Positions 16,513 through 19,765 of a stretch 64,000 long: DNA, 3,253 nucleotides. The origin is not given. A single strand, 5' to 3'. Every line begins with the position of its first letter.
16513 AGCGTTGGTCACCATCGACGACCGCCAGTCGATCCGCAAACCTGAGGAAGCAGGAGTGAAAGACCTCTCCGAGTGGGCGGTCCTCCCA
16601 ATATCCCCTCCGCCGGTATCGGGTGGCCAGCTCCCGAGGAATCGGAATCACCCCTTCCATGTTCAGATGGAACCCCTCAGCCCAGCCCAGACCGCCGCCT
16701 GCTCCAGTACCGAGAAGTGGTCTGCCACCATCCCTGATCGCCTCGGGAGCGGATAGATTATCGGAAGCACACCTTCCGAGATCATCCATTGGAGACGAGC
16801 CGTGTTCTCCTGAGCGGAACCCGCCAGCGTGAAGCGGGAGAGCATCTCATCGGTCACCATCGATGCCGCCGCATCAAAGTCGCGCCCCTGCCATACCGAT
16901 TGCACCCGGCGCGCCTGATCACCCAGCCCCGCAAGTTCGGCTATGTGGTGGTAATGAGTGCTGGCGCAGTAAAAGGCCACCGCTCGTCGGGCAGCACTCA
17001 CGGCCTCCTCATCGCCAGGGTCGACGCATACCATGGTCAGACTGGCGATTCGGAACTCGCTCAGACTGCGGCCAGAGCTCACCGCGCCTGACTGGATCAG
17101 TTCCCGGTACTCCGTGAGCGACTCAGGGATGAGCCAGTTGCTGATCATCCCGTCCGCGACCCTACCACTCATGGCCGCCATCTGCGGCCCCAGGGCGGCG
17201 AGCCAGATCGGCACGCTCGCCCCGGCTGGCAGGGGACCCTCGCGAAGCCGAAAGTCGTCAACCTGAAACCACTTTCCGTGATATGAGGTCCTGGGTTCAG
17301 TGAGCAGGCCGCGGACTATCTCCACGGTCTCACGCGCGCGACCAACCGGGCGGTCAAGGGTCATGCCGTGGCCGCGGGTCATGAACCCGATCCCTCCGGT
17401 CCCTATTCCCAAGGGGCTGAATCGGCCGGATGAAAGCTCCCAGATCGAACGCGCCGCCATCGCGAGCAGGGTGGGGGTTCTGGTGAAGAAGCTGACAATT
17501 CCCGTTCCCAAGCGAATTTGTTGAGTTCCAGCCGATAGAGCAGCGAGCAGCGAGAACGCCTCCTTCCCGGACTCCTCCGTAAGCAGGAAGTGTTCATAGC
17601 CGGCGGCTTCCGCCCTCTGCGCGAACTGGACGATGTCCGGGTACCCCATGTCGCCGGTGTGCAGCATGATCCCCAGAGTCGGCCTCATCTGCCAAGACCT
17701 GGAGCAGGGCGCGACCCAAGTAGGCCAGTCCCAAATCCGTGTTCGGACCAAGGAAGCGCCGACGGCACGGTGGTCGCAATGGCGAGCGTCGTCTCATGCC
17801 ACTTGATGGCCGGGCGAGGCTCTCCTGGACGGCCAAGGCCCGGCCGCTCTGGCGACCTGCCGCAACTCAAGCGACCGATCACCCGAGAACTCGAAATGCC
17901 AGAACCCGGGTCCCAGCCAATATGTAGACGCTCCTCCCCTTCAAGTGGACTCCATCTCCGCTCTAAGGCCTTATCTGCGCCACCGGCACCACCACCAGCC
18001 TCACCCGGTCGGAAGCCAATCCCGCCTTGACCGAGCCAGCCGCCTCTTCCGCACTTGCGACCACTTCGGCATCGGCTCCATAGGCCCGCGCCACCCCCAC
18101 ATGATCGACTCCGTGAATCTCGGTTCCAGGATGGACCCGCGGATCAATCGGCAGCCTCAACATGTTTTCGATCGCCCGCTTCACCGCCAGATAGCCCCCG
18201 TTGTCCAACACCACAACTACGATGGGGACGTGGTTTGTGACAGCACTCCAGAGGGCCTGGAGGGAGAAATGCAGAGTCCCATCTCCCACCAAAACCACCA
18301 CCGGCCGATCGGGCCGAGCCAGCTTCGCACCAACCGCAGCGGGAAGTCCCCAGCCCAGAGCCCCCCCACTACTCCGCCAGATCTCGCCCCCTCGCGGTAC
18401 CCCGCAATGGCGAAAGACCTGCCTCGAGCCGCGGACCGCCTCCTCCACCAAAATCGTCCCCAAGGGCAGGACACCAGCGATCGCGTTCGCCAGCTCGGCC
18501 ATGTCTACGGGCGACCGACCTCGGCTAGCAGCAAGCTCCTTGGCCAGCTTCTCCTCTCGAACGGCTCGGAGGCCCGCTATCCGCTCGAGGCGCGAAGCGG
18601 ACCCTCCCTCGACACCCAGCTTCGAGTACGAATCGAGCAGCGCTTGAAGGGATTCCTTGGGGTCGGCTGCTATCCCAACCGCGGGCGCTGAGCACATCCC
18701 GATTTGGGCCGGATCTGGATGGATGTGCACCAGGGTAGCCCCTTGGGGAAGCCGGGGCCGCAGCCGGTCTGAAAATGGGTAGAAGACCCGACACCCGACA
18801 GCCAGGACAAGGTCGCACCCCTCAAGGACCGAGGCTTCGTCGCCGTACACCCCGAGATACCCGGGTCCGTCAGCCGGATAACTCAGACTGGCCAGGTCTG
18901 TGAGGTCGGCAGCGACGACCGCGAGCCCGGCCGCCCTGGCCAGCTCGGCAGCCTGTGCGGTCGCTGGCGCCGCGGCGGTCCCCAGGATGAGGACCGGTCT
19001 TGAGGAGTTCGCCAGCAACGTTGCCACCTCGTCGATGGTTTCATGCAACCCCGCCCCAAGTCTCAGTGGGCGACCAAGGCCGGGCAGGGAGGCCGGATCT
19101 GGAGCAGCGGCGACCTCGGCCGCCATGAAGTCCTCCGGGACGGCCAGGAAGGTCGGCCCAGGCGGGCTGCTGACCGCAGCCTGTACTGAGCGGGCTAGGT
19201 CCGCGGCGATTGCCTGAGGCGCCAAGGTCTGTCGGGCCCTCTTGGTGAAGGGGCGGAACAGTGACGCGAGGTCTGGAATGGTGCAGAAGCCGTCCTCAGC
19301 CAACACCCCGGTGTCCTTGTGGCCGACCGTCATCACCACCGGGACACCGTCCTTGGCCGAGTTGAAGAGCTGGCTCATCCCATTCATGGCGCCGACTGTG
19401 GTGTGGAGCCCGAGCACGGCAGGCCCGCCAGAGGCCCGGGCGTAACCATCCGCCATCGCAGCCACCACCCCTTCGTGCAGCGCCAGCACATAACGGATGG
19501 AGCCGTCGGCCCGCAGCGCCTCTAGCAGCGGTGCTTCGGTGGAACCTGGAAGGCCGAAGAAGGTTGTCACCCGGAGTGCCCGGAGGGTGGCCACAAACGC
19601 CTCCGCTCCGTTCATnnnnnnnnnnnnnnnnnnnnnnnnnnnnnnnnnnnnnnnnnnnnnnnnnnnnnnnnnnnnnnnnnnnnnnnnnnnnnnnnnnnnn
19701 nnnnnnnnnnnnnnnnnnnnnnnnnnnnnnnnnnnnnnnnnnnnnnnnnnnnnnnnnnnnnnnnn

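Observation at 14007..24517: A roughly 10.5 kb single-strand operon coupling a Liv-type ABC importer to a TPP enzyme, an LLM oxidoreductase, an aryl-AMP ligase and an amidohydrolase-2: putative aromatic or organic acid uptake and activation pathway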

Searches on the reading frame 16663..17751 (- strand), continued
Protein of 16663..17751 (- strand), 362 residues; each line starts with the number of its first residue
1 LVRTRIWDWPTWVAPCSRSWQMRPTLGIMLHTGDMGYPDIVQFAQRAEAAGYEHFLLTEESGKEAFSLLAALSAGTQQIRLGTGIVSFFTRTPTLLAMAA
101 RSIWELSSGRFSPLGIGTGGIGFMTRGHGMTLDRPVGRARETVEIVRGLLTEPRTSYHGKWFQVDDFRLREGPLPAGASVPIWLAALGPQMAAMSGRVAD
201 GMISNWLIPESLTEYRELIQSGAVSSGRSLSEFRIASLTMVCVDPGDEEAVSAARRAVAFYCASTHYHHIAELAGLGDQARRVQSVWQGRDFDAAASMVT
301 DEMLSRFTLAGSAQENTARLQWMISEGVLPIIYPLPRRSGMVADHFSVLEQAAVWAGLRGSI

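Call 93: search_dna_similar(query=window:16663-17688:-, collection=plasmids, mode=protein, max_rows=15, max_evalue=1e-30)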
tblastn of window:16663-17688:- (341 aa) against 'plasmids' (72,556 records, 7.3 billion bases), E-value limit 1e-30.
Records with a match: 13; places in all: 13; records where one place covers at least 80% of the query: 13.
Best place of each record, by identity: <60% 13.
By first word of the organism name: Natrinema 5; Streptomyces 2; Natronorubrum 2; Haloterrigena 2; Natronosalvus 1; Haladaptatus 1.
By predicted mobility (MOB-suite, as given by PLSDB): non-mobilizable 11; mobilizable 2.
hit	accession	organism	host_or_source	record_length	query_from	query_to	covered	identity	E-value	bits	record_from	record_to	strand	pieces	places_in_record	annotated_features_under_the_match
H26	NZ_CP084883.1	Natrinema zhouii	pure culture,Salt mine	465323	15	308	86%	35.1%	3e-34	140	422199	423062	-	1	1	LLM class flavin-dependent oxidoreductase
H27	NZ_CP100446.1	Natrinema caseinilyticum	marine sediment,sediment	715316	11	290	82%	36.4%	2e-36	146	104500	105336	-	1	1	LLM class flavin-dependent oxidoreductase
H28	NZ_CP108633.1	Streptomyces sp. NBC_01136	-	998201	16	313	87%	33.0%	2e-33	137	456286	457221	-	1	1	LLM class flavin-dependent oxidoreductase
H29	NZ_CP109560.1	Streptomyces sp. NBC_01384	-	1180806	16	313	87%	33.0%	2e-33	137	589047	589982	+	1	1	record has no annotation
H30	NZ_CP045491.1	Natronorubrum aibiense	single cell,Xinjiang Aibi Salt Lake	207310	15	308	86%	33.4%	6e-32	133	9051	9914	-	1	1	LLM class flavin-dependent oxidoreductase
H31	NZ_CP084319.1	Haloterrigena alkaliphila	Salt lake,Salt lake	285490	18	319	89%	32.1%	5e-31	130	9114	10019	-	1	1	TIGR04024 family LLM class F420-dependent oxidoreductase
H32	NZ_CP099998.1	Natronosalvus halobius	cell culture,sediment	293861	5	313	91%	31.3%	2e-35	144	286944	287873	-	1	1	LLM class flavin-dependent oxidoreductase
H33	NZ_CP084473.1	Natrinema sp. DC36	cell culture,sediment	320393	15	308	86%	32.9%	4e-32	134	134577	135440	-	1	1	LLM class flavin-dependent oxidoreductase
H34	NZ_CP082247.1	Natrinema sp. SYSU A 869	cell culture,salt lake sediment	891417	18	319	89%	31.7%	9e-31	130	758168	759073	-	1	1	TIGR04024 family LLM class F420-dependent oxidoreductase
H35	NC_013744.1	Haloterrigena turkmenica DSM 5511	-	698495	15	308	86%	32.4%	1e-32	135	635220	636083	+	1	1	LLM class flavin-dependent oxidoreductase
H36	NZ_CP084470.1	Natrinema salinisoli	cell culture,saline soil sediment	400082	18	319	89%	31.4%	1e-31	132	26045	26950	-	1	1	TIGR04024 family LLM class F420-dependent oxidoreductase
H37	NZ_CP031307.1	Natronorubrum bangense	Cell culture,The Bange salt-alkaline ...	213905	15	308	86%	32.2%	1e-31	132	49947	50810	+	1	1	LLM class flavin-dependent oxidoreductase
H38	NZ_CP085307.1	Haladaptatus pallidirubidus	cell culture,saline soil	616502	22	308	84%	32.3%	3e-34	140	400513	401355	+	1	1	LLM class flavin-dependent oxidoreductase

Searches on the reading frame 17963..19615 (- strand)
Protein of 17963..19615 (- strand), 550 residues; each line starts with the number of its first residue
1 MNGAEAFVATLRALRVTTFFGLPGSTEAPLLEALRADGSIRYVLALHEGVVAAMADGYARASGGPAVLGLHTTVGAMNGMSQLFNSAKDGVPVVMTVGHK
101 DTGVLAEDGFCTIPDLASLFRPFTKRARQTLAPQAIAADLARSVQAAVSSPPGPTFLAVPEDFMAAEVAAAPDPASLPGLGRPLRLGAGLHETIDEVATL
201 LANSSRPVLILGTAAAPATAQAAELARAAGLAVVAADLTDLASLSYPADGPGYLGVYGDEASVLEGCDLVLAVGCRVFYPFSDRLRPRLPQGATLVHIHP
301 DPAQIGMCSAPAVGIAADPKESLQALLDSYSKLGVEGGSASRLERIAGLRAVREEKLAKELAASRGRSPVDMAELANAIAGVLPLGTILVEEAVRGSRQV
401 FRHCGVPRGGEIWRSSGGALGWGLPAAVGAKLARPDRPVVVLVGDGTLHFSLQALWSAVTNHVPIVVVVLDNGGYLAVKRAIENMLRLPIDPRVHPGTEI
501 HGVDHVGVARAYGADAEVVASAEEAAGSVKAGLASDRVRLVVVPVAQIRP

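Call 4: search_protein_families(library=pfam, proteins=[window:17963-19615:-])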
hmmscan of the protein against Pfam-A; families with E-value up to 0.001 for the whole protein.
window:17963-19615:- (550 aa): 3 families
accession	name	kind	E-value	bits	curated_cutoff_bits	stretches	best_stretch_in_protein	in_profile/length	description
PF02776.23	TPP_enzyme_N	-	1.4e-29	102.7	26.8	1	1-108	1-108/119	Thiamine pyrophosphate enzyme, N-terminal TPP binding domain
PF02775.26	TPP_enzyme_C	-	1.1e-27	97.1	21.9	1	414-543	23-151/151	Thiamine pyrophosphate enzyme, C-terminal TPP binding domain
PF00205.28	TPP_enzyme_M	-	1.1e-18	67.7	30.4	1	194-326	1-137/137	Thiamine pyrophosphate enzyme, central domain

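Call 5: search_protein_families(library=ncbifam, proteins=[window:17963-19615:-])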
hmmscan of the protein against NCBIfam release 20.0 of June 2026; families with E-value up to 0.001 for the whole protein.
window:17963-19615:- (550 aa): 55 families (the best 25 are shown)
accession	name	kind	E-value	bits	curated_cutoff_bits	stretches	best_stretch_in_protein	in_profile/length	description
NF005485.1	PRK07092.1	equivalog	1.8e-85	287.7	493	1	6-548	6-521/523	benzoylformate decarboxylase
NF006203.0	PRK08327.1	equivalog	5.6e-66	223.2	456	1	2-544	10-565/571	thiamine pyrophosphate-requiring protein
NF006052.0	PRK08199.1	subfamily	1.5e-63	215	539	1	2-543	9-535/559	thiamine pyrophosphate protein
NF005760.0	PRK07586.1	equivalog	2.2e-63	215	363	2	1-236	1-231/514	acetolactate synthase large subunit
TIGR00118.1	acolac_lg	equivalog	1.3e-61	208.8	538.35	1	1-545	1-534/557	biosynthetic-type acetolactate synthase large subunit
NF006122.0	PRK08266.1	subfamily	2.1e-58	198.1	571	1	1-546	4-525/543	hypothetical protein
NF005712.0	PRK07524.1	subfamily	1.7e-56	191.8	500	1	4-544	6-528/536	5-guanidino-2-oxopentanoate decarboxylase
NF004919.0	PRK06276.1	equivalog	3.1e-56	190.9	866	1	1-543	1-536/582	acetolactate synthase large subunit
NF008431.0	PRK11269.1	equivalog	1.1e-51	176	791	1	1-532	4-538/591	glyoxylate carboligase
NF006016.1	PRK08155.1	equivalog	3.2e-51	174.4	870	1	1-544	3-531/554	acetolactate synthase large subunit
NF005470.0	PRK07064.1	equivalog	6.5e-51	174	495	1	3-548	7-532/552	thiamine pyrophosphate-binding protein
NF005860.0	PRK07789.1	equivalog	1.9e-50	171.9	881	1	1-531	34-563/615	acetolactate synthase large subunit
NF006187.0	PRK08322.1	equivalog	1.3e-49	169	509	1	1-545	2-528/548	acetolactate synthase large subunit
NF004710.0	PRK06048.1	equivalog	2.2e-49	168.4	976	1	1-543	8-535/561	acetolactate synthase large subunit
NF006524.0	PRK08978.1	equivalog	6.1e-49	166.7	738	1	1-545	1-524/548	acetolactate synthase 2 catalytic subunit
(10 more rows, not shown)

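Call 9: search_solved_structures(query=window:17963-19615:-, max_evalue=1e-20)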
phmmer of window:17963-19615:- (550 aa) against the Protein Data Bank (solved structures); distinct sequences matched with E-value up to 1e-20: 101 (the best 60 are shown).
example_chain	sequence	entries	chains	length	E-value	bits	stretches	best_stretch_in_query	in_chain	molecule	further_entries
7orx_AAA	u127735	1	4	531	7.3e-61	209.9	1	8-543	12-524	Probable benzoylformate decarboxylase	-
6qsi_A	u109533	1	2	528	1.3e-54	189.4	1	10-550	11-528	Benzoylformate decarboxylase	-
9v6f_A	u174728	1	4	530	2.8e-52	181.6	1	11-541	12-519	Benzoylformate decarboxylase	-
4k9k_A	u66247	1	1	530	4e-52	181.1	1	11-541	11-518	Benzoylformate decarboxylase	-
4k9p_A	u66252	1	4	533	4.3e-52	181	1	11-541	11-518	Benzoylformate decarboxylase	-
4mpp_A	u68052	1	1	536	6.2e-52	180.5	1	11-541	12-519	Benzoylformate decarboxylase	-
5dgd_A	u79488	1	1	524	6.4e-52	180.5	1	11-540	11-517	Benzoylformate decarboxylase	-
4k9o_A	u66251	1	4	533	7.3e-52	180.3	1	11-541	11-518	Benzoylformate decarboxylase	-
4mq5_A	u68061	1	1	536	7.6e-52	180.2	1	11-541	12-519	Benzoylformate decarboxylase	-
9v67_A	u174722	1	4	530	7.8e-52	180.2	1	11-541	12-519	Benzoylformate decarboxylase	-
3fzn_A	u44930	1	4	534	8.2e-52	180.1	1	11-541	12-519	Benzoylformate decarboxylase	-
1bfd_A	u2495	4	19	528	8.9e-52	180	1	11-541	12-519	BENZOYLFORMATE DECARBOXYLASE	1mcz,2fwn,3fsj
1yno_A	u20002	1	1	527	9.5e-52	179.9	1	11-541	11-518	Benzoylformate decarboxylase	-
3f6b_X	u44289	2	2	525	1e-51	179.8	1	11-541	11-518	Benzoylformate decarboxylase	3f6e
5dei_A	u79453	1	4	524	1.1e-51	179.6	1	11-540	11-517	Benzoylformate decarboxylase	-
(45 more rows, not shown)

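Call 10: find_encoding_contigs(protein=window:17963-19615:-, flank=10000, max_places=6)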
Protein window:17963-19615:- (550 aa): no gene with exactly this product is on record in the collection.

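Call 42: search_solved_structures(query=window:17963-19615:-, max_evalue=1e-50, show_alignments=3)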
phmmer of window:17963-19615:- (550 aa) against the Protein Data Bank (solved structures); distinct sequences matched with E-value up to 1e-50: 39.
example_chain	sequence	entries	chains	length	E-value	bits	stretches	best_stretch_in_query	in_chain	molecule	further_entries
7orx_AAA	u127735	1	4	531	7.3e-61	209.9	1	8-543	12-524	Probable benzoylformate decarboxylase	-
6qsi_A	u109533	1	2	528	1.3e-54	189.4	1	10-550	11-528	Benzoylformate decarboxylase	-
9v6f_A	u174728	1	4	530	2.8e-52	181.6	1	11-541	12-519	Benzoylformate decarboxylase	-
4k9k_A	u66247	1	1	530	4e-52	181.1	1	11-541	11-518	Benzoylformate decarboxylase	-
4k9p_A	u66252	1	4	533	4.3e-52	181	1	11-541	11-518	Benzoylformate decarboxylase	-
4mpp_A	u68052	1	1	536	6.2e-52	180.5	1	11-541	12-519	Benzoylformate decarboxylase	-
5dgd_A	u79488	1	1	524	6.4e-52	180.5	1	11-540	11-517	Benzoylformate decarboxylase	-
4k9o_A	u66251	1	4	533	7.3e-52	180.3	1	11-541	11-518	Benzoylformate decarboxylase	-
4mq5_A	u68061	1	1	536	7.6e-52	180.2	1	11-541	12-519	Benzoylformate decarboxylase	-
9v67_A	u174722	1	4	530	7.8e-52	180.2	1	11-541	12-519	Benzoylformate decarboxylase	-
3fzn_A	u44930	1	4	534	8.2e-52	180.1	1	11-541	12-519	Benzoylformate decarboxylase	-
1bfd_A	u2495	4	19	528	8.9e-52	180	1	11-541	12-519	BENZOYLFORMATE DECARBOXYLASE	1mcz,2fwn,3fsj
1yno_A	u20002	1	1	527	9.5e-52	179.9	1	11-541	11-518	Benzoylformate decarboxylase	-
3f6b_X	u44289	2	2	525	1e-51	179.8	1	11-541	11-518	Benzoylformate decarboxylase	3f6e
5dei_A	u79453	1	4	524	1.1e-51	179.6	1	11-540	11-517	Benzoylformate decarboxylase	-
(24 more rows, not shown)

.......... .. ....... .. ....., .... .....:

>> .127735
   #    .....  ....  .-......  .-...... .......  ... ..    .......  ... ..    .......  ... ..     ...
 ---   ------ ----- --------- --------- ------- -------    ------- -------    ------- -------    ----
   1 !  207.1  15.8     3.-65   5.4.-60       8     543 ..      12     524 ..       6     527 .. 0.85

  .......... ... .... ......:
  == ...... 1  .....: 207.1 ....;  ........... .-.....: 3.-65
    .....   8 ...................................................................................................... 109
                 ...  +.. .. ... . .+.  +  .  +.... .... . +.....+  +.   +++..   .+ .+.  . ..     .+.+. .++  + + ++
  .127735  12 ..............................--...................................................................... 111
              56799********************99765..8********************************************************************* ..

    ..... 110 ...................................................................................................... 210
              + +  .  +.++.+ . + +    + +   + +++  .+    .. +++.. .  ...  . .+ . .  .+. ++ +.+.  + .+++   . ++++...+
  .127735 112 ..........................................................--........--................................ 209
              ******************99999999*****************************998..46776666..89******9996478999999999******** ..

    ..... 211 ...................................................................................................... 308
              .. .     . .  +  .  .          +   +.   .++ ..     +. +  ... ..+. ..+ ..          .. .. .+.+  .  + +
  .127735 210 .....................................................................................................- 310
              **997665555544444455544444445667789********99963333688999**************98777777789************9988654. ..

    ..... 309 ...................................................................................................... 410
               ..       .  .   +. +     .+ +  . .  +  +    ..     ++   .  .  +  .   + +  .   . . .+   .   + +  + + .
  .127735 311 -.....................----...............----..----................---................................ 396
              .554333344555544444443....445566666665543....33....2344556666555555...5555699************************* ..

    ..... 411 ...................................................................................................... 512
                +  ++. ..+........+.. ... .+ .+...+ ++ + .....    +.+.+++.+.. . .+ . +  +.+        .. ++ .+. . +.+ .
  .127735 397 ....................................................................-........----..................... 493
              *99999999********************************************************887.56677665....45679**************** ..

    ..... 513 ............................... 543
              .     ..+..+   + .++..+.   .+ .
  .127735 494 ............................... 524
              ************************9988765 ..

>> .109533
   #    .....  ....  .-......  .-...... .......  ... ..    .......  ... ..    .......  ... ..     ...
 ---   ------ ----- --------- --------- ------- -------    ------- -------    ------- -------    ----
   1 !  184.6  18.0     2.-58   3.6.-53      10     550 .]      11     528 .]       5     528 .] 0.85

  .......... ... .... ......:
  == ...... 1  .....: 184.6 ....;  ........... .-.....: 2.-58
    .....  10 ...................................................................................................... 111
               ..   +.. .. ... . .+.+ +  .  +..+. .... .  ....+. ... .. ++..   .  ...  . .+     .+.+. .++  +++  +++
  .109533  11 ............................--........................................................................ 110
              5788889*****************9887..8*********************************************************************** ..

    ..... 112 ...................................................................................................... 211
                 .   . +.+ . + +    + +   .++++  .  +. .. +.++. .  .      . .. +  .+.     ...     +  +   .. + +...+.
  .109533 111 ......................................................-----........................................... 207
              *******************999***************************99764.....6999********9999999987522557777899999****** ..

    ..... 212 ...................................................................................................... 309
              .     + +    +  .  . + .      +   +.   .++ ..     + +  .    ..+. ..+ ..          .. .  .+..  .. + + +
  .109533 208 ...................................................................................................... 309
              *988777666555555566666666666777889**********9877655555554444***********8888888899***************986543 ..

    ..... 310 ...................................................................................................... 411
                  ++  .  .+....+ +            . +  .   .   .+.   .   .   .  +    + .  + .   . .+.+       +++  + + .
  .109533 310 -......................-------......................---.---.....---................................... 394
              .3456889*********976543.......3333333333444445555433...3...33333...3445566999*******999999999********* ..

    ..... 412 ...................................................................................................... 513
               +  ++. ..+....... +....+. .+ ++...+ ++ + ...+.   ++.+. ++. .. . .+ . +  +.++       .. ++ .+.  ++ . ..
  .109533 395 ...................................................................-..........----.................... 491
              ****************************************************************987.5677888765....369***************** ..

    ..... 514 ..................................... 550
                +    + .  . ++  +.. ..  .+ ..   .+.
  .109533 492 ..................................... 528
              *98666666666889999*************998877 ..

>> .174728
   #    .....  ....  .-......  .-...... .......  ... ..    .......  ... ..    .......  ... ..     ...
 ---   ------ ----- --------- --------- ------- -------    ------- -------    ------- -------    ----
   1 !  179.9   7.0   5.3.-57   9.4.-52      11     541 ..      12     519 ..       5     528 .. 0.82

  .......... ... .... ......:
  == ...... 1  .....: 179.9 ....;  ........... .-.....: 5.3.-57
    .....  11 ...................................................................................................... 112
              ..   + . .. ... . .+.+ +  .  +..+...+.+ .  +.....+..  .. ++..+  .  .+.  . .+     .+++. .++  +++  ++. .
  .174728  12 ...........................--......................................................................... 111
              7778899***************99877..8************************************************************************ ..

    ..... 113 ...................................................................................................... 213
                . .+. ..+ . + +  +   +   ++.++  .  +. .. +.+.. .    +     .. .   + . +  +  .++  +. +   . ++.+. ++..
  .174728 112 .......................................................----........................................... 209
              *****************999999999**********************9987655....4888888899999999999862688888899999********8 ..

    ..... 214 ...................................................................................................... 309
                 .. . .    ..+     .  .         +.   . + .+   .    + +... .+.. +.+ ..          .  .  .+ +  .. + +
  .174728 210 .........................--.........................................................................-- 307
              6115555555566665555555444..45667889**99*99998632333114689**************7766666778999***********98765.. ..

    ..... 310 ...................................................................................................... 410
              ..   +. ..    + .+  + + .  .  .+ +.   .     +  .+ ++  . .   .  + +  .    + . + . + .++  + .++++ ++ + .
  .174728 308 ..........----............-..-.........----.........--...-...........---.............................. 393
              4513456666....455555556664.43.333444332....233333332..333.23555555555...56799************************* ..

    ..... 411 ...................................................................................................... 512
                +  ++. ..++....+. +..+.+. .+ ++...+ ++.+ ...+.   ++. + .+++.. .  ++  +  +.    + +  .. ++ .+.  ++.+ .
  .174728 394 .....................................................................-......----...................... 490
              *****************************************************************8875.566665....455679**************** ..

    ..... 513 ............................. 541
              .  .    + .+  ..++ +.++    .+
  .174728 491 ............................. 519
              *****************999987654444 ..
